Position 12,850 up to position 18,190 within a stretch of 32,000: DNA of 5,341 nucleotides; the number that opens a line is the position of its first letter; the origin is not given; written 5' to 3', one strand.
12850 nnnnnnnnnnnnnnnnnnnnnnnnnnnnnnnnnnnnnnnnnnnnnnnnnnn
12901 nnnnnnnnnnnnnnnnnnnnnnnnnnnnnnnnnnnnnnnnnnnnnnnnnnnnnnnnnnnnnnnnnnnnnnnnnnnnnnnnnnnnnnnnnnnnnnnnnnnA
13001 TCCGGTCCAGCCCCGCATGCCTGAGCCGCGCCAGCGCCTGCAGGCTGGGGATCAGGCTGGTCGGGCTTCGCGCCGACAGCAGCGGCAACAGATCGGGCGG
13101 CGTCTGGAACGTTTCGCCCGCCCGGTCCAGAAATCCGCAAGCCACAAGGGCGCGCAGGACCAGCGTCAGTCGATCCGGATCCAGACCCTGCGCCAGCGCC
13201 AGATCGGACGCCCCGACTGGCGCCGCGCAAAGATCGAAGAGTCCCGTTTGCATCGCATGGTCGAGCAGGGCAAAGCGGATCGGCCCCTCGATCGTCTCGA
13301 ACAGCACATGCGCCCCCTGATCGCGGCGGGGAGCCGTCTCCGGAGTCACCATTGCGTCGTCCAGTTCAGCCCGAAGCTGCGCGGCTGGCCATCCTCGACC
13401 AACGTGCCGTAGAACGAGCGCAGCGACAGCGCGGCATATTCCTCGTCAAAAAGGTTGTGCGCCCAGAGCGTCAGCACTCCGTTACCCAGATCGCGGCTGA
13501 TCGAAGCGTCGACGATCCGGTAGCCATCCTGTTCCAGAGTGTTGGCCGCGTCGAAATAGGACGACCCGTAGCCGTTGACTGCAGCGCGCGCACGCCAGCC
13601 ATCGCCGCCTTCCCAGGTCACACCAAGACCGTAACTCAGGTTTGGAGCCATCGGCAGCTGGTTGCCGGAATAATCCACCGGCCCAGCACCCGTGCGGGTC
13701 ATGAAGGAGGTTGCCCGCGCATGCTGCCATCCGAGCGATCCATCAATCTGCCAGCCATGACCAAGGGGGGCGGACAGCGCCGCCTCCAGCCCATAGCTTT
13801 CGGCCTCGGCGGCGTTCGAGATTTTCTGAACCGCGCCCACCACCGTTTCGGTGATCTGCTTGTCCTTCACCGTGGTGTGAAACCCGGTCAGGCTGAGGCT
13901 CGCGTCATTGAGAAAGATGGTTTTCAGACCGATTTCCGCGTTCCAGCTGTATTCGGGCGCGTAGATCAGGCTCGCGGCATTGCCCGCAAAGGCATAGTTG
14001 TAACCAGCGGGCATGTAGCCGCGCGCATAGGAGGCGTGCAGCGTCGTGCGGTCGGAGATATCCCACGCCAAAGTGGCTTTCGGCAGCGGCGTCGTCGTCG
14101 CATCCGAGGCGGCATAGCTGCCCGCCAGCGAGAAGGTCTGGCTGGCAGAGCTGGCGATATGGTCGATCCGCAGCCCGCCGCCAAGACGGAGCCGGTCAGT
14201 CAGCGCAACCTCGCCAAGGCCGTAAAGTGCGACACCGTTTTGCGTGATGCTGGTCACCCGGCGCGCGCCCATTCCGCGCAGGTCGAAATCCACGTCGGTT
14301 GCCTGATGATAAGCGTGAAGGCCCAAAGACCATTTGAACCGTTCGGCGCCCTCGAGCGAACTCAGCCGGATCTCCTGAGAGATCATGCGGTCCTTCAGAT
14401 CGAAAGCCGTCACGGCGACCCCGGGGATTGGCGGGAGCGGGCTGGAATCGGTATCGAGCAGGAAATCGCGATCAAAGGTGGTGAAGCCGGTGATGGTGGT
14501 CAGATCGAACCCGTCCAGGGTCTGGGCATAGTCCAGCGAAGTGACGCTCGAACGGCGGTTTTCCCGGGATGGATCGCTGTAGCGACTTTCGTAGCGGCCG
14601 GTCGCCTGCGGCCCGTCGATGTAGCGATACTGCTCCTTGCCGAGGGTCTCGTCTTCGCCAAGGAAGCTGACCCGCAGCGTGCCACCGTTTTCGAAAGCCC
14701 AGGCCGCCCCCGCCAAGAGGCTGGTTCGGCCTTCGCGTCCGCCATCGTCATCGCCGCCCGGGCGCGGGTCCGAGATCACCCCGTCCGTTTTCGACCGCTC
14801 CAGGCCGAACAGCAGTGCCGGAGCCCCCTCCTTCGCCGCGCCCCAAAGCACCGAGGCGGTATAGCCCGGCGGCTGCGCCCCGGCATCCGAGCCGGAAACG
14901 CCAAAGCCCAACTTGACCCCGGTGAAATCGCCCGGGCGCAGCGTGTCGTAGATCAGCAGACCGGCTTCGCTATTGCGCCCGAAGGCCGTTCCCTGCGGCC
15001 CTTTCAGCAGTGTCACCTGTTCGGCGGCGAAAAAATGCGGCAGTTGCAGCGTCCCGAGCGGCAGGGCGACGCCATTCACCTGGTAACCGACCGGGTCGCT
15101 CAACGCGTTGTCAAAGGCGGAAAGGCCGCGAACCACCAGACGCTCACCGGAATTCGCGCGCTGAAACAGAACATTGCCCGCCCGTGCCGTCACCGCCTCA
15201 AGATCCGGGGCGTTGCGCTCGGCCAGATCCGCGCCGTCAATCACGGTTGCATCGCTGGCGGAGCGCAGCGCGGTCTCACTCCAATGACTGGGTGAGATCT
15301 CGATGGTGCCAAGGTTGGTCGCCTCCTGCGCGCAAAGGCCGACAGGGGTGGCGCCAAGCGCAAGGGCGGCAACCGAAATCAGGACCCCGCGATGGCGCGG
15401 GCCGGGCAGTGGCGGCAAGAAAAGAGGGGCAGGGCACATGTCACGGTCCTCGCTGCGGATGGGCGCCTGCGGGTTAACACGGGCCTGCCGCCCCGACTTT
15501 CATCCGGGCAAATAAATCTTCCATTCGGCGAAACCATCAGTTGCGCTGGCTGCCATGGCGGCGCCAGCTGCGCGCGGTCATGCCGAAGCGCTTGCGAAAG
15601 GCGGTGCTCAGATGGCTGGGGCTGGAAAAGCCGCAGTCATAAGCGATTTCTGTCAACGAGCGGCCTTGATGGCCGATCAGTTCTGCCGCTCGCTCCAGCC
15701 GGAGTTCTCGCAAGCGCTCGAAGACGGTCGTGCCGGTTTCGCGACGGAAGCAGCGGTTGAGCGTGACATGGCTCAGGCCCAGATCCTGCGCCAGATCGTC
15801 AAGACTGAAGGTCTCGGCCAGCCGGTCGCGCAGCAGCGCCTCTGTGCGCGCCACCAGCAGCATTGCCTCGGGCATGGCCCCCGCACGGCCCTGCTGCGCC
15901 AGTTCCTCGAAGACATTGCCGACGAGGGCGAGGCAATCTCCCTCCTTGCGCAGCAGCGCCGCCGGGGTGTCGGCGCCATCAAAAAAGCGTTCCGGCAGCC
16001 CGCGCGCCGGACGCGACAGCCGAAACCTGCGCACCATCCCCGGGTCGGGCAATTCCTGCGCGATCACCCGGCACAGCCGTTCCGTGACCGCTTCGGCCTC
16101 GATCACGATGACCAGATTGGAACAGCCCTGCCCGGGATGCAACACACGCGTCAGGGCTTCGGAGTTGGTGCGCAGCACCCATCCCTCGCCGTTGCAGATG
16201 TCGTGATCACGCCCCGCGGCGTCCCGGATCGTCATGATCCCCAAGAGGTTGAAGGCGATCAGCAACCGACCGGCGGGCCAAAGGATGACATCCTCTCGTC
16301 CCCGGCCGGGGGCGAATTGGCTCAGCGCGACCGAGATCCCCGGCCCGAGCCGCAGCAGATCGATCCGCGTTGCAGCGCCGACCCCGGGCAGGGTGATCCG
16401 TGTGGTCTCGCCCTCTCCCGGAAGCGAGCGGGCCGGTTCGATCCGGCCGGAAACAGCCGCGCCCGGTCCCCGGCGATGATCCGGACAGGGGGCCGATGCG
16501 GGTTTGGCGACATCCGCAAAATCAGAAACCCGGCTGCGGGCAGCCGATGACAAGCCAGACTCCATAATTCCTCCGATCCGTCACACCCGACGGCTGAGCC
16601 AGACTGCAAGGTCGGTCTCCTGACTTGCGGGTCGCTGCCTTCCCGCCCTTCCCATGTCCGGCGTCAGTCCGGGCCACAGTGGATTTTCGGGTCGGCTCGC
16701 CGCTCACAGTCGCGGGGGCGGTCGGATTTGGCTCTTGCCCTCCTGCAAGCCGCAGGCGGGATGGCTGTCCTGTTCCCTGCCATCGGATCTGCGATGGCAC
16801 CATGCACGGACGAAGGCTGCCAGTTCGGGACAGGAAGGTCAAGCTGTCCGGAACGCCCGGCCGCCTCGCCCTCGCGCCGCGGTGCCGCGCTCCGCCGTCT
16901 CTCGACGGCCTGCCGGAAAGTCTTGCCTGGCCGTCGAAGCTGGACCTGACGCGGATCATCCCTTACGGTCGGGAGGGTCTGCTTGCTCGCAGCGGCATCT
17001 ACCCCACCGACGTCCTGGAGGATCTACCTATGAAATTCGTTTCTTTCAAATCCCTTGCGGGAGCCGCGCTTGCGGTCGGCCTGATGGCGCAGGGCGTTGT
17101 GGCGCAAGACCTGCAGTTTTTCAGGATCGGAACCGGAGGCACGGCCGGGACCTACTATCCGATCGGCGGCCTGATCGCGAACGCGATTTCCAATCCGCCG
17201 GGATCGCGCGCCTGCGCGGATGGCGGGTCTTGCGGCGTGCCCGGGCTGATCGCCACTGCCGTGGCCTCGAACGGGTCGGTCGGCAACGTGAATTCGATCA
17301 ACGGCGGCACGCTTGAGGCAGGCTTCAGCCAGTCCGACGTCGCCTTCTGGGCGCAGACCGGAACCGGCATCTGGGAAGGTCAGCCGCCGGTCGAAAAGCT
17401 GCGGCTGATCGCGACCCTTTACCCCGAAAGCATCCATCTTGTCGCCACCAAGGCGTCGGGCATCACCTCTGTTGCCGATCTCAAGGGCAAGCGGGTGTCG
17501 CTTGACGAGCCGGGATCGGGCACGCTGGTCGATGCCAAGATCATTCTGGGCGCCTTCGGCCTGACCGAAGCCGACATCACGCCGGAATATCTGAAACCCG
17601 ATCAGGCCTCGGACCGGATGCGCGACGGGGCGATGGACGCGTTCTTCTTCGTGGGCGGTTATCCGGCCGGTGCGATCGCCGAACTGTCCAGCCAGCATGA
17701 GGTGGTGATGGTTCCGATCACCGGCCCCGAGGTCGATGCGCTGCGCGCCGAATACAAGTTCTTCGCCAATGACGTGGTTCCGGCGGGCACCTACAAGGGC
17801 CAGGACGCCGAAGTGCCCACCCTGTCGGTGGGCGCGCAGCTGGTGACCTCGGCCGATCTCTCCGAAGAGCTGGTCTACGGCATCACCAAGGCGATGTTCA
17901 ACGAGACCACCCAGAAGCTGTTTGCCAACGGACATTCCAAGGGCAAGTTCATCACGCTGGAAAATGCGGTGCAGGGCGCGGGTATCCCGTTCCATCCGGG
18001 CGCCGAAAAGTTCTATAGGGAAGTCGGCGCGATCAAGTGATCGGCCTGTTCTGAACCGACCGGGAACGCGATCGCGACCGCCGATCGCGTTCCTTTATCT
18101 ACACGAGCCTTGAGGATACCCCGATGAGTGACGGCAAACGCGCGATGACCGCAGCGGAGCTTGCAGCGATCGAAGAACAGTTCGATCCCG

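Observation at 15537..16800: Cobalamin riboswitch placed directly in front of an AraC-family transcription factor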

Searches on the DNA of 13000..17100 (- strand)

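Call 20: search_dna_similar(query=window:13000-17100:-, collection=plasmids, mode=near, max_rows=10)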
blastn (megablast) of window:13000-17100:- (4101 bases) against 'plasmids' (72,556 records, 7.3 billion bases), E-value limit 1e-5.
Records with a match: 2; places in all: 2; records where one place covers at least 80% of the query: 0.
Best place of each record, by identity: 60-80% 2.
By first word of the organism name: Rhodovulum 2.
By predicted mobility (MOB-suite, as given by PLSDB): non-mobilizable 2.
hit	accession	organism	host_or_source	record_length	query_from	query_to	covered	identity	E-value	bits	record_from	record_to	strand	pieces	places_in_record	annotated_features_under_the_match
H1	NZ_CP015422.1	Rhodovulum sulfidophilum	cell culture,laboratory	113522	3071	3253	4%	78.1%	6e-21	111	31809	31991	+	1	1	TonB-dependent receptor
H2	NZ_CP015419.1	Rhodovulum sulfidophilum DSM 1374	cell culture,marine mud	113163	3071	3253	4%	78.1%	6e-21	111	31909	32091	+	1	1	TonB-dependent receptor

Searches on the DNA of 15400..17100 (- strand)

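Call 12: search_rna_families(sources=[L001, L002, L003, L004, L005, L006, L007, L008], threshold=gathering)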
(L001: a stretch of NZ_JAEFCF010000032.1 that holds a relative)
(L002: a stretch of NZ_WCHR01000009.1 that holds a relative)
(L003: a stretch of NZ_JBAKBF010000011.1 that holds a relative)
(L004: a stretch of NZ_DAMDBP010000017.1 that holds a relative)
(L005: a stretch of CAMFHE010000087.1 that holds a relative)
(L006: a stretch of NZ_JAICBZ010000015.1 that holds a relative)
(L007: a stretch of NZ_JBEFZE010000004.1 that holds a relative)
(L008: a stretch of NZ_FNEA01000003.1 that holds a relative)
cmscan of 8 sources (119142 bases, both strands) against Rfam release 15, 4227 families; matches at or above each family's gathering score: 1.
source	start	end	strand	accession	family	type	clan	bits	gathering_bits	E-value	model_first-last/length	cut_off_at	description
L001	7725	7952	+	RF00174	Cobalamin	Cis-reg; riboswitch;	CL00101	81.2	31.5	3.6e-18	1-189/189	no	Cobalamin riboswitch aptamer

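Call 13: search_rna_families(sources=[L009, L010, L011, L012, L013, L014, L015], threshold=gathering)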
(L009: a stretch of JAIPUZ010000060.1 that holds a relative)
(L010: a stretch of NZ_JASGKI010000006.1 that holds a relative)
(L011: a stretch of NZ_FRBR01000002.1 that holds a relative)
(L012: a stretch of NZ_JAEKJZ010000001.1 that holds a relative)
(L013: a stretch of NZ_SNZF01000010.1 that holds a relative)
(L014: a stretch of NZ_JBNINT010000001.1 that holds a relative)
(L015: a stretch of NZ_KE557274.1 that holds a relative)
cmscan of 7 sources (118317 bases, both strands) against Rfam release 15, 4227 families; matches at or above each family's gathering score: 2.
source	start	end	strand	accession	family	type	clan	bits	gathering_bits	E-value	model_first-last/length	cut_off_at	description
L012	7514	7587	+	RF00005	tRNA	Gene; tRNA;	CL00001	66.5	29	5.3e-12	1-71/71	no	tRNA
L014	5141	5228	+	RF00005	tRNA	Gene; tRNA;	CL00001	59.8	29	3.8e-10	1-71/71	no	tRNA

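Call 63: search_dna_similar(query=window:15400-17100:-, collection=plasmids, mode=distant, max_rows=10)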
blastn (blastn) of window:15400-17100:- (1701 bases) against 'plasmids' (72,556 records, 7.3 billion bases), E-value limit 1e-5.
Records with a match: 14; places in all: 14; records where one place covers at least 80% of the query: 0.
Best place of each record, by identity: 60-80% 14.
By first word of the organism name: Cereibacter 3; Labrenzia 3; Rhodovulum 2; Leisingera 2; Sinorhizobium 1; Shinella 1; Rhodobacter 1; Microvirga 1.
By predicted mobility (MOB-suite, as given by PLSDB): non-mobilizable 11; conjugative 2; mobilizable 1.
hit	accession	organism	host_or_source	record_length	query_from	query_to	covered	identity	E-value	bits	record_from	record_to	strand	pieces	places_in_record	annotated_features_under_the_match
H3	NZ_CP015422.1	Rhodovulum sulfidophilum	cell culture,laboratory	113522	1310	1545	14%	68.9%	6e-12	82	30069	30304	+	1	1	AraC family transcriptional regulator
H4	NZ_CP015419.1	Rhodovulum sulfidophilum DSM 1374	cell culture,marine mud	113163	1310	1545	14%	68.9%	6e-12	82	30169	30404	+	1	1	AraC family transcriptional regulator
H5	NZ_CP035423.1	Leisingera sp. NJS204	cell culture,Marine Biofilm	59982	379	532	9%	71.1%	1e-9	74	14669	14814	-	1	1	none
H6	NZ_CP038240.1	Leisingera sp. NJS201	cell culture,Marine Biofilm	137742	379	532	9%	71.1%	1e-9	74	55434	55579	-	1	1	none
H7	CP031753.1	Cereibacter sphaeroides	cell culture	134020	377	510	8%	72.5%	2e-6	63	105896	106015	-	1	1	none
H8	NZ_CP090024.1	Cereibacter azotoformans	cell culture,Aquaculture sediment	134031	377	510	8%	72.5%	2e-6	63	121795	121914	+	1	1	none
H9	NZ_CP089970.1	Cereibacter azotoformans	Owen's River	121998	377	510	8%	72.5%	2e-6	63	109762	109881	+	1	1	none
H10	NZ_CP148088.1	Sinorhizobium meliloti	Medicago sativa,cell culture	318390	369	487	7%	74.4%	1e-9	74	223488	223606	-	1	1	none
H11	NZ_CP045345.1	Labrenzia sp. THAF187b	pure culture,Surface of a polyethylene ...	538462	370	487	7%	74.6%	3e-10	75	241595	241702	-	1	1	none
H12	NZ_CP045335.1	Labrenzia sp. THAF191a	pure culture,Surface of a polyethylene ...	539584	370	487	7%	74.6%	3e-10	75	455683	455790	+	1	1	none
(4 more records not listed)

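Call 69: get_annotated_region(hit=H3, flank=7000)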
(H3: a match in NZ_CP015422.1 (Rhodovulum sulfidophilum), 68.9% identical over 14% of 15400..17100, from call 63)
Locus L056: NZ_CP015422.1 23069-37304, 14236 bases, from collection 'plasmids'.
description: Rhodovulum sulfidophilum strain SNK001 plasmid unnamed, complete sequence
organism: Rhodovulum sulfidophilum (NCBI taxid 35806)
taxonomy: Bacteria; Pseudomonadota; Alphaproteobacteria; Rhodobacterales; Paracoccaceae; Rhodovulum; Rhodovulum sulfidophilum
host: -; source: cell culture,laboratory; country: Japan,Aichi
typing (MOB-suite, as given by PLSDB): non-mobilizable; replicon rep_cluster_565
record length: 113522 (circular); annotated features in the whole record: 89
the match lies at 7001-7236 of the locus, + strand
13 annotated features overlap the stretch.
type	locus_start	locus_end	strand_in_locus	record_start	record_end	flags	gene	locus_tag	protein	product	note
CDS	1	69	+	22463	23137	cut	-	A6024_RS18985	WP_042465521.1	4'-phosphopantetheinyl transferase superfamily protein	-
CDS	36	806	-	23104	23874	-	-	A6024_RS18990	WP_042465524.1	2,3-dihydro-2,3-dihydroxybenzoate dehydrogenase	-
CDS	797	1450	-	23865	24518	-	-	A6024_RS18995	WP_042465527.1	isochorismatase family protein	-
CDS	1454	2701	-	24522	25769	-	-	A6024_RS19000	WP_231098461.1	isochorismate synthase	GO:0009234 - menaquinone biosynthetic process [Evidence IEA]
CDS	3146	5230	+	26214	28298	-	-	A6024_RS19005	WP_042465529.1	TonB-dependent receptor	GO:0015891 - siderophore transport [Evidence IEA]; GO:0055085 - transmembrane transport [Evidence IEA]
CDS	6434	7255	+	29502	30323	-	-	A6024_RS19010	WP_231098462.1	AraC family transcriptional regulator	-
CDS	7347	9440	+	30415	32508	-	-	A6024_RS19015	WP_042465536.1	TonB-dependent receptor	-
CDS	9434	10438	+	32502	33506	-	-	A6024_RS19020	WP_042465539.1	class I SAM-dependent methyltransferase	-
CDS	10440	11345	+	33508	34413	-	-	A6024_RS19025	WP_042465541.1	taurine ABC transporter substrate-binding protein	-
CDS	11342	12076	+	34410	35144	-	-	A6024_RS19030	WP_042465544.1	ABC transporter permease subunit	GO:0055085 - transmembrane transport [Evidence IEA]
CDS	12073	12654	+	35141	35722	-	-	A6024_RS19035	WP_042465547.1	ATP-binding cassette domain-containing protein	-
CDS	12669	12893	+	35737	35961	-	-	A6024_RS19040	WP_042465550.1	hypothetical protein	-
CDS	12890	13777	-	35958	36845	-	-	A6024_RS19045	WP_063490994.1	hypothetical protein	-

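Call 70: search_rna_families(source=L056, threshold=gathering, show_alignments=1)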
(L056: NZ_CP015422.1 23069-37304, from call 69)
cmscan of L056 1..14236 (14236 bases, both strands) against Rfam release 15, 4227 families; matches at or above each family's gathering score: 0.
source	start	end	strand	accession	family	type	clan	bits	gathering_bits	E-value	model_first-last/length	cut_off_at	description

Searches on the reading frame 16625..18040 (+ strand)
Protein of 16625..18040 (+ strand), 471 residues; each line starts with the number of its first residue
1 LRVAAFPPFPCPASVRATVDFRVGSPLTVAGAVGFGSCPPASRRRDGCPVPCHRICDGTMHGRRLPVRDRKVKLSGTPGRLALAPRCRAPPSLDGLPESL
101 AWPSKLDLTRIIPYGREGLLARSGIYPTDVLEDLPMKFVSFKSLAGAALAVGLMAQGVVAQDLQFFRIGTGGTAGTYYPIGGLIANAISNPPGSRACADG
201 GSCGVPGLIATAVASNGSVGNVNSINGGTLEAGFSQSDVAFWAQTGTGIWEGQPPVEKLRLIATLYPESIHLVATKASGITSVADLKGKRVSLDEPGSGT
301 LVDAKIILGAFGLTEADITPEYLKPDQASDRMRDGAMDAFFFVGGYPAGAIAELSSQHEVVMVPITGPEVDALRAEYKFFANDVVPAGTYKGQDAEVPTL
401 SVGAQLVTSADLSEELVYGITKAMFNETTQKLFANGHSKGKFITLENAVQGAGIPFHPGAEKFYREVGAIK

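Call 6: search_protein_families(library=ncbifam, proteins=[window:16625-18040:+], max_evalue=0.01)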
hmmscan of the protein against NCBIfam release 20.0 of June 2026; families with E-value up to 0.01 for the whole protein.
window:16625-18040:+ (471 aa): 3 families
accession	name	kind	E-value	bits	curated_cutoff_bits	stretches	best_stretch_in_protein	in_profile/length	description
TIGR02122.1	TRAP_TAXI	subfamily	2.5e-101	338.8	84.35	1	144-468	8-320/320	TAXI family TRAP transporter solute-binding subunit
TIGR01728.1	SsuA_fam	subfamily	7.2e-11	41.8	163.5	1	267-360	82-174/290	aliphatic sulfonate ABC transporter substrate-binding protein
NF008588.0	PRK11553.1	subfamily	1.4e-07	30.8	299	1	272-352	113-192/319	aliphatic sulfonate ABC transporter substrate-binding protein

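Call 7: search_protein_families(library=pfam, proteins=[window:16625-18040:+])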
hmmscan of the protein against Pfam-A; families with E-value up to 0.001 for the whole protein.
window:16625-18040:+ (471 aa): 3 families
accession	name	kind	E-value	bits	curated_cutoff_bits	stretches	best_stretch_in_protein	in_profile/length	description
PF16868.10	NMT1_3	-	1.4e-78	264.9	27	1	168-468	1-289/289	NMT1-like family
PF09084.16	NMT1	-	0.00016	22.1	20.5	1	257-341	61-145/216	NMT1/THI5 like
PF12974.12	Phosphonate-bd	-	0.00026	20.9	27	1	272-428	89-217/242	ABC transporter, phosphonate, periplasmic substrate-binding protein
